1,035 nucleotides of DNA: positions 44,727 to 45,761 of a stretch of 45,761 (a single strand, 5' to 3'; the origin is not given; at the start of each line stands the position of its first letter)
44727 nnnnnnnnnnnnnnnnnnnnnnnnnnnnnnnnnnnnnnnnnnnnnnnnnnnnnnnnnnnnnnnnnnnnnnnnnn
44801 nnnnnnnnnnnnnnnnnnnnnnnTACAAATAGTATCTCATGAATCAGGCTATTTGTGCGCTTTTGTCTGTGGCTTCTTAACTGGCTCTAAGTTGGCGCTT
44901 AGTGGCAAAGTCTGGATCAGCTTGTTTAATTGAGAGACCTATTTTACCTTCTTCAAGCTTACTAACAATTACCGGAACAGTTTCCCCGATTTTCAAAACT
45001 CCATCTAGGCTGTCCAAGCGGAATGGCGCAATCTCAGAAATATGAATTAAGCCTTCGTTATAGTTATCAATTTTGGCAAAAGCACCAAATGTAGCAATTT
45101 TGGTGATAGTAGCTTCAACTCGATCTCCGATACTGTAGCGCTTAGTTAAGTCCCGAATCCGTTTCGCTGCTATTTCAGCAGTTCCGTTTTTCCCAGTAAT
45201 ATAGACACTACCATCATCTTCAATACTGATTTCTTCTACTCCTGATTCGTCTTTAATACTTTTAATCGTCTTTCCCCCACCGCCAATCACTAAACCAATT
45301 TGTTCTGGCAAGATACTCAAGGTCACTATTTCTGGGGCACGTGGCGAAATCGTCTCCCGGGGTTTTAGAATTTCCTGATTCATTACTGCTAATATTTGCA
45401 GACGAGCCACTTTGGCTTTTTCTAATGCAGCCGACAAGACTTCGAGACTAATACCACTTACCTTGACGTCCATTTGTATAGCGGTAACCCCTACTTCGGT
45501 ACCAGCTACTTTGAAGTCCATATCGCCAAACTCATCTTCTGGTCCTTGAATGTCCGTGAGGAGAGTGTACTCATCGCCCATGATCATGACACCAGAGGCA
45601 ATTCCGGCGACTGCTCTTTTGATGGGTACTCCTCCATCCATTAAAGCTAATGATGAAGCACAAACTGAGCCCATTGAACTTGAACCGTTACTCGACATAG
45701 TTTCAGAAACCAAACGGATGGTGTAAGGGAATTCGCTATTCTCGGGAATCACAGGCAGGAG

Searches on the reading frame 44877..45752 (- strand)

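Call 6: search_protein_families(library=pfam, proteins=[window:44877-45752:-], max_evalue=0.01)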
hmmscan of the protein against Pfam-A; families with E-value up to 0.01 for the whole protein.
window:44877-45752:- (291 aa): 6 families
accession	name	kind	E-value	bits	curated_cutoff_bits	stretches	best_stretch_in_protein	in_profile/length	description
PF00575.29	S1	-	4.2e-11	43.5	22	1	208-275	4-73/74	S1 RNA binding domain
PF00013.35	KH_1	-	6e-09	36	21.5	1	143-201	2-66/66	KH domain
PF01138.27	RNase_PH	-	4.9e-05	24.2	25.5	1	2-43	89-130/130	3' exoribonuclease family, domain 1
PF13083.13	KH_KhpA-B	-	0.0011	19.3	32.1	1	141-167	29-55/73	KhpA/KhpB, KH domain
PF03725.20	RNase_PH_C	-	0.0022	18.3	20.8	1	57-114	10-65/67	3' exoribonuclease family, domain 2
PF07650.23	KH_2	-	0.0055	16.9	22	1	138-171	22-55/78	KH domain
